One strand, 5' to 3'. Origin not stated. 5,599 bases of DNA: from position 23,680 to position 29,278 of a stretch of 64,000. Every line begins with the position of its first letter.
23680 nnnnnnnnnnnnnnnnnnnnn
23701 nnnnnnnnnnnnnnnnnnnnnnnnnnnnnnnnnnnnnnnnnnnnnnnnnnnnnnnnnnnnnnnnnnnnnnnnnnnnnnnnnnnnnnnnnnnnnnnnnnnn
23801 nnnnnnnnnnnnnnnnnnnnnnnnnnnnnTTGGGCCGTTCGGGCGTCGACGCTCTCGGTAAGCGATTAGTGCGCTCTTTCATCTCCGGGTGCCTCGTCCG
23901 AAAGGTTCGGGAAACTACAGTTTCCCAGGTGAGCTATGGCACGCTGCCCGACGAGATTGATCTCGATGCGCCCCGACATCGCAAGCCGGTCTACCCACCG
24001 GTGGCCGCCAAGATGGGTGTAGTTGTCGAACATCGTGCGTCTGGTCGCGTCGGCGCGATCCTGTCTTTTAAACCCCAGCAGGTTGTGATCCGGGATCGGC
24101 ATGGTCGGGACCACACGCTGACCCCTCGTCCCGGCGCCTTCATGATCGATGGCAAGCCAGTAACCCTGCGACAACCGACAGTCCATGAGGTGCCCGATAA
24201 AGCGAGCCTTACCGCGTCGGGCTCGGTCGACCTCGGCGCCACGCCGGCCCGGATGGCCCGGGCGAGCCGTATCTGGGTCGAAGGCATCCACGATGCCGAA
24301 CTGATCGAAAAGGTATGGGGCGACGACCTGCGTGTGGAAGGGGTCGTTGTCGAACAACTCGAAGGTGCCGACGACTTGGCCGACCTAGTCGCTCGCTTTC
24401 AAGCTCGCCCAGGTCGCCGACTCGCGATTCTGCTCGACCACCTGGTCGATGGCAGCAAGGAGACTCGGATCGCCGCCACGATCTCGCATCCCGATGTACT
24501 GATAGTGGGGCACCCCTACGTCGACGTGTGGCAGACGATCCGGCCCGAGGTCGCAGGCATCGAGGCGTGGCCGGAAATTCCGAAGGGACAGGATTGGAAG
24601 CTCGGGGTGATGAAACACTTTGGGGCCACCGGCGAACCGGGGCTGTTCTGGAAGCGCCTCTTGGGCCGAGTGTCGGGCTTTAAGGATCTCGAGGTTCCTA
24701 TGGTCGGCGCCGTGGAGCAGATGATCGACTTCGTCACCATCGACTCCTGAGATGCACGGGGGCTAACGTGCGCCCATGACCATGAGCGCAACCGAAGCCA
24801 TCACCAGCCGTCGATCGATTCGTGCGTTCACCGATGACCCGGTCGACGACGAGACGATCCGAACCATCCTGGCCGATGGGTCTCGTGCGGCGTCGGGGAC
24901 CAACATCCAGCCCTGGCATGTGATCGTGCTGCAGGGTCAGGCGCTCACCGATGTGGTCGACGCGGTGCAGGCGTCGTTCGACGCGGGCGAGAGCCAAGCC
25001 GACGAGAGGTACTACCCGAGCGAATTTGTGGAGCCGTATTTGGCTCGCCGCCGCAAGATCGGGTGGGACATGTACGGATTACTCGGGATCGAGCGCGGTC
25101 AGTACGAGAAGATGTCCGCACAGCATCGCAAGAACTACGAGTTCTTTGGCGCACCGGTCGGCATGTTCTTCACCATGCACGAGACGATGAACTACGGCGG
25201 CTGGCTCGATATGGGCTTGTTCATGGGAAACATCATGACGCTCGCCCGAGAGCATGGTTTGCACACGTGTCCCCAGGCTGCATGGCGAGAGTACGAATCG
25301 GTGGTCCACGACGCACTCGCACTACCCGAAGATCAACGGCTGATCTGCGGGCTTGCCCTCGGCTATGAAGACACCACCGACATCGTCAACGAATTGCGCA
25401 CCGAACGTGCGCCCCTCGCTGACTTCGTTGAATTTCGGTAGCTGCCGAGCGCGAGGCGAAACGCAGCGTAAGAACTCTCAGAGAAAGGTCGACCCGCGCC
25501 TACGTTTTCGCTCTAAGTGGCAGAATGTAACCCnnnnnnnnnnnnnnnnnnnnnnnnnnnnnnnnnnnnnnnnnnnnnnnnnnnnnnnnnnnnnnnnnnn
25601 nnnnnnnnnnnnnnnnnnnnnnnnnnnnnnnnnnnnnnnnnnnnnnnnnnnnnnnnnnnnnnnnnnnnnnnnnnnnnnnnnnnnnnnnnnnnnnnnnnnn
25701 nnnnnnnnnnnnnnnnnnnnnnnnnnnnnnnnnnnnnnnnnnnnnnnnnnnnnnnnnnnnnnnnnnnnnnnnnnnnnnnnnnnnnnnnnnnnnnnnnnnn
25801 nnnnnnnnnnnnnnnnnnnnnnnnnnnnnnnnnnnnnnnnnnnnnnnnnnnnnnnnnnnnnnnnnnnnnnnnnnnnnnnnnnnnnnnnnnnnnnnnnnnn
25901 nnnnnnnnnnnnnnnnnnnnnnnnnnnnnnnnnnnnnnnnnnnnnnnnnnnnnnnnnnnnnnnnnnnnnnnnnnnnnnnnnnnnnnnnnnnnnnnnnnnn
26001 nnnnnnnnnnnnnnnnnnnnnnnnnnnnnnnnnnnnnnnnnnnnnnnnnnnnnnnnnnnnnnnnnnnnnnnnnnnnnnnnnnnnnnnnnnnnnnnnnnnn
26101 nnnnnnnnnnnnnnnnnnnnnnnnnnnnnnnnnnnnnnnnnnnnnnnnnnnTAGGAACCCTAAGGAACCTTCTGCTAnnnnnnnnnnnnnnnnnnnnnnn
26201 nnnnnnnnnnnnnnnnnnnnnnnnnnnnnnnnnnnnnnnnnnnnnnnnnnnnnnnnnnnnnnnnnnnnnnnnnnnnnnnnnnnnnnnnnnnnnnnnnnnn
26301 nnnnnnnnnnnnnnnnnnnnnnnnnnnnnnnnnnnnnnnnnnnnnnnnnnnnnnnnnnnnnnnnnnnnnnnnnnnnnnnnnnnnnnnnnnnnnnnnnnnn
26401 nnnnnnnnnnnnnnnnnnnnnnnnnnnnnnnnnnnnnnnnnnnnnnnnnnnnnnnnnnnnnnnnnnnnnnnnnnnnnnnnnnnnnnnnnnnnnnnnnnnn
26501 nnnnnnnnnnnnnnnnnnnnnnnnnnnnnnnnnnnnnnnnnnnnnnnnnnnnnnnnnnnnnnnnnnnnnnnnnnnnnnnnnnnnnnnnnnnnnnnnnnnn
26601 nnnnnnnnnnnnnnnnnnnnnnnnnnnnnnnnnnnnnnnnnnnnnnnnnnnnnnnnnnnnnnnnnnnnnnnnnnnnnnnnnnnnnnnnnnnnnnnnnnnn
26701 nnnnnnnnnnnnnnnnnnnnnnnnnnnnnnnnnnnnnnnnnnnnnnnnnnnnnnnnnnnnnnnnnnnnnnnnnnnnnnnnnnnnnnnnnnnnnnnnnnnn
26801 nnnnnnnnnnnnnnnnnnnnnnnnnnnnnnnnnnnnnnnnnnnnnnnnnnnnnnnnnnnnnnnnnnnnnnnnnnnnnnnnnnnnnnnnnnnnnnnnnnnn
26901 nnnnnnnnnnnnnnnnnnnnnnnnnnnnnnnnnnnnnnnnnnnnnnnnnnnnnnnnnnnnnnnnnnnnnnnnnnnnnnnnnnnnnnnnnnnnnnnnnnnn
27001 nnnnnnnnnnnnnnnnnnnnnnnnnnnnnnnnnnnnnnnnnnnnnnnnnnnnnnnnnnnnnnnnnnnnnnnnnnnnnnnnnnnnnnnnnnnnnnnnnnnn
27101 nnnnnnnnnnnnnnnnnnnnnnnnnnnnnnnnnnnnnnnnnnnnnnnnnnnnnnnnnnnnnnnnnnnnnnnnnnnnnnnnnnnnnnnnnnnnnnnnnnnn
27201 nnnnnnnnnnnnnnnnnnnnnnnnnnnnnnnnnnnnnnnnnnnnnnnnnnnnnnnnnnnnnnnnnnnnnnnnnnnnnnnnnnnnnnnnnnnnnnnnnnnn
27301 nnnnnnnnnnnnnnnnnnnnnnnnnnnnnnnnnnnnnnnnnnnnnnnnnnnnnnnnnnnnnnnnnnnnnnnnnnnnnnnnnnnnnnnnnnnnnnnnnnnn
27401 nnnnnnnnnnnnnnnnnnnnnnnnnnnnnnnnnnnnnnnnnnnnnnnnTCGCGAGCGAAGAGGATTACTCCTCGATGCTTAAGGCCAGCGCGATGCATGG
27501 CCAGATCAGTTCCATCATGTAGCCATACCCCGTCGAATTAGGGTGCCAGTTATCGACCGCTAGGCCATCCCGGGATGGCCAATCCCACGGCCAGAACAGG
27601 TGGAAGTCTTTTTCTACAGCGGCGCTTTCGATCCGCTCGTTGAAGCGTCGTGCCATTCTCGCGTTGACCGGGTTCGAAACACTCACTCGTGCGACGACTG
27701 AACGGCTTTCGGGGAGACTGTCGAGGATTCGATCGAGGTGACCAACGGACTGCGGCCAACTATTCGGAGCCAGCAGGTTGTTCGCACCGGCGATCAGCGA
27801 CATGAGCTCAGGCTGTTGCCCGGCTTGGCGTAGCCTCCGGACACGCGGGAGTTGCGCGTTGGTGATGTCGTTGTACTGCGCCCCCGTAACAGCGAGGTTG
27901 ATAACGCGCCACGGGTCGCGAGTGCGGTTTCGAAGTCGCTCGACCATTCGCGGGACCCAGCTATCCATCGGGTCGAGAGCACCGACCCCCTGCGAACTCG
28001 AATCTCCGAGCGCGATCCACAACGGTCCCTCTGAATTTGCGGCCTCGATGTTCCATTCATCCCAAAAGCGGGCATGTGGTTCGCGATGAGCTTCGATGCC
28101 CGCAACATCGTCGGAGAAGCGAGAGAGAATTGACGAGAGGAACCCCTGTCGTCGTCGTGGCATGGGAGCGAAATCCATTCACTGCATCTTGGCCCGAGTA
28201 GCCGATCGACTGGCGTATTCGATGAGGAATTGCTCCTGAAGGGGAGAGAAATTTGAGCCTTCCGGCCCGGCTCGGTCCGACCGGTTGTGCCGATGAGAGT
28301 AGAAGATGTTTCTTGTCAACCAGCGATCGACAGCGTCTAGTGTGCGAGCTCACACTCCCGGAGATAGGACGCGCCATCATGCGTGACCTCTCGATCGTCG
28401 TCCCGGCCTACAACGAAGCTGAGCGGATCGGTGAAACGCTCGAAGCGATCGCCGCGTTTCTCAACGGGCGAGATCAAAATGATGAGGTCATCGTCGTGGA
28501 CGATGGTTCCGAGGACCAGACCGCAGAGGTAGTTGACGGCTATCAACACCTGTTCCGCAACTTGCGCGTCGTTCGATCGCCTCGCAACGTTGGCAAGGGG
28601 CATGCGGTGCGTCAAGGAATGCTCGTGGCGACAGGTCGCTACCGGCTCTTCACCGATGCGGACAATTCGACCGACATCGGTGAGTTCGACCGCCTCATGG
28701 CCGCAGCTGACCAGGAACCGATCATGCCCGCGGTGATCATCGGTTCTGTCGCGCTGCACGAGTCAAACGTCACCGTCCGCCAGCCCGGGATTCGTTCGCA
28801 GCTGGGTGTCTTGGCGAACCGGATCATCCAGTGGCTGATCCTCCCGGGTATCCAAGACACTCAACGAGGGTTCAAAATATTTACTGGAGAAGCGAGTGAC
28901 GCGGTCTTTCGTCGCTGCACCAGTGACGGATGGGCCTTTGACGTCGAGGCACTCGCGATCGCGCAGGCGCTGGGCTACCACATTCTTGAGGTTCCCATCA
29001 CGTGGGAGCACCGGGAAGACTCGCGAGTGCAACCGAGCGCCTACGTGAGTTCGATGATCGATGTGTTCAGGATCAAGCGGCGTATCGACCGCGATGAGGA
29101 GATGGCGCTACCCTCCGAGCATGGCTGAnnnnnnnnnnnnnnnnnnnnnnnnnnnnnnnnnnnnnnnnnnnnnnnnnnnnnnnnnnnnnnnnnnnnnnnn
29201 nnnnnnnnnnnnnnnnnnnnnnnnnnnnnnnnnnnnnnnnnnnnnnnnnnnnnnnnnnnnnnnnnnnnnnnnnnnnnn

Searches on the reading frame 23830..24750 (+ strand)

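Call 40: search_protein_families(library=pfam, proteins=[window:23830-24750:+], max_evalue=0.001)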
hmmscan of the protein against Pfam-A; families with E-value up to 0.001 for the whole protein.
window:23830-24750:+ (306 aa): 2 families
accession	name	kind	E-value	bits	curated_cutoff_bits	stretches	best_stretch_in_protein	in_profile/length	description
PF11296.14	DUF3097_C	-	1.5e-70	236.6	27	1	146-303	1-158/159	DUF3097, C-terminal domain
PF22845.2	DUF3097_N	-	8.4e-14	51.5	28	1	58-116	2-61/61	DUF3097, N-terminal domain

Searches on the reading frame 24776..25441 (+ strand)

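Call 40: search_protein_families(library=pfam, proteins=[window:24776-25441:+], max_evalue=0.001)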
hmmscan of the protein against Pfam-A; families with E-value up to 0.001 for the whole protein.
window:24776-25441:+ (221 aa): 2 families
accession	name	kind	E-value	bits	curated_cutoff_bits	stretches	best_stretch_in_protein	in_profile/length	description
PF00881.29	Nitroreductase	-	1.9e-32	113.2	23.5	1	9-197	1-167/167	Nitroreductase family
PF14512.11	TM1586_NiRdase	-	5.8e-07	29.8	27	0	144-217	82-148/215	Putative TM nitroreductase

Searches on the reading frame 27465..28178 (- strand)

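Call 40: search_protein_families(library=pfam, proteins=[window:27465-28178:-], max_evalue=0.001)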
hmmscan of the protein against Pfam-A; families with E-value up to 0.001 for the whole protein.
window:27465-28178:- (237 aa): 2 families
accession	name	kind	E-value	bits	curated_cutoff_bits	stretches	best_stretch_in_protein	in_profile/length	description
PF13472.12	Lipase_GDSL_2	-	9.4e-17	62.5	32.9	1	56-218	1-176/178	GDSL-like Lipase/Acylhydrolase family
PF00657.28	Lipase_GDSL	-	3e-09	37.8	23.6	1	56-225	3-208/208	GDSL-like Lipase/Acylhydrolase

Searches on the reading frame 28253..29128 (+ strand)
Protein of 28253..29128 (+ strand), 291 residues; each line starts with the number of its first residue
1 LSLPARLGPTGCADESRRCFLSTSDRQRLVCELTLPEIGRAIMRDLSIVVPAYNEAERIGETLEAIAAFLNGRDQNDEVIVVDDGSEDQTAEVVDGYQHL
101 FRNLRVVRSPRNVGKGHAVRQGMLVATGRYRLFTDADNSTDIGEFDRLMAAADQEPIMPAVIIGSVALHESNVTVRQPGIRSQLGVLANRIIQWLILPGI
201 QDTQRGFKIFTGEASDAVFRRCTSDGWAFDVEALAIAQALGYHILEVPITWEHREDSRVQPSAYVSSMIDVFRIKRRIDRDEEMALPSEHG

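Call 40: search_protein_families(library=pfam, proteins=[window:28253-29128:+], max_evalue=0.001)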
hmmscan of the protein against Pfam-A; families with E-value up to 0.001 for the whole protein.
window:28253-29128:+ (291 aa): 4 families
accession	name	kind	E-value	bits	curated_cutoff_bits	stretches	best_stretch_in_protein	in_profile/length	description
PF00535.33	Glycos_transf_2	-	2.9e-29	102.6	23.3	1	47-192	1-132/168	Glycosyl transferase family 2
PF13641.12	Glyco_tranf_2_3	-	1.6e-09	38.6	27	1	46-156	3-114/230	Glycosyltransferase like family 2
PF10111.15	Glyco_tranf_2_2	-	2.4e-07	31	27.3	1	47-150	1-104/276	Glycosyltransferase like family 2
PF13704.12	Glyco_tranf_2_4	-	6.2e-05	23.9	27.5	1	54-138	2-82/98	Glycosyl transferase family 2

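Call 66: search_protein_families(library=ncbifam, proteins=[window:28253-29128:+], max_evalue=0.001)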
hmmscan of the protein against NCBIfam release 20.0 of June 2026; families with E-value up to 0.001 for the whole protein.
window:28253-29128:+ (291 aa): 23 families
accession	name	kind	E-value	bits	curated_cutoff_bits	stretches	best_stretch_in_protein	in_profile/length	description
TIGR03937.1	PgaC_IcaA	equivalog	2.8e-17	62.8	422.3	1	43-161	44-159/407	poly-beta-1,6-N-acetyl-D-glucosamine synthase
NF007482.0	PRK10073.1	equivalog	3.8e-17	62.3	423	1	44-156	6-114/334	glycosyltransferase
NF041875.1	EPS_EpsD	equivalog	7.2e-17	61.8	370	1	46-170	1-120/325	exopolysaccharide biosynthesis glycosyltransferase EpsD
NF010496.0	PRK13915.1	equivalog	6e-14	51.8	262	1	43-138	30-127/307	glucosyl-3-phosphoglycerate synthase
TIGR04283.1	glyco_like_mftF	equivalog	1.3e-13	51.1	182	1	46-148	1-93/221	TIGR04283 family arsenosugar biosynthesis glycosyltransferase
TIGR03965.1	mycofact_glyco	equivalog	6.9e-13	48.3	280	1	43-153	73-180/467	mycofactocin biosynthesis glycosyltransferase MftF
NF038302.1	EPS_HpsE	equivalog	7.7e-13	48.1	300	1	45-140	2-99/307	hormogonium polysaccharide biosynthesis glycosyltransferase HpsE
NF058614.1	PPMAGASynPpgS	equivalog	2.6e-12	46.7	370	1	45-258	1-203/226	polyprenyl-phospho-N-acetylgalactosaminyl synthase PpgS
TIGR03469.1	HpnB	hypoth_equivalog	3.1e-11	42.9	379.25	1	38-156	38-164/386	hopene-associated glycosyltransferase HpnB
NF047588.1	GlcsyltransPgfSStrep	equivalog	1.4e-10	40.9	500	1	46-137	3-95/308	glycosyltransferase PgfS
NF007986.1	PRK10714.1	equivalog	1.4e-10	40.8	529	1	43-155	5-118/316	undecaprenyl-phosphate 4-deoxy-4-formamido-L-arabinose transferase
TIGR04182.1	glyco_TIGR04182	equivalog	1.9e-10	40.6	325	1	45-258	1-198/293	S-layer glycoprotein N-glycosyltransferase AglJ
NF047683.1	TeichurnBiosyTuaG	equivalog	2.2e-10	40.6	400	1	45-142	7-101/252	teichuronic acid biosynthesis protein TuaG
TIGR04009.1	wcaE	equivalog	1.6e-09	37.4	369.2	1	46-155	3-112/248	colanic acid biosynthesis glycosyltransferase WcaE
NF041391.1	DPhHxTase_Halo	equivalog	6.5e-08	31.8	375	1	52-154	3-95/213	dolichyl-phosphate hexose transferase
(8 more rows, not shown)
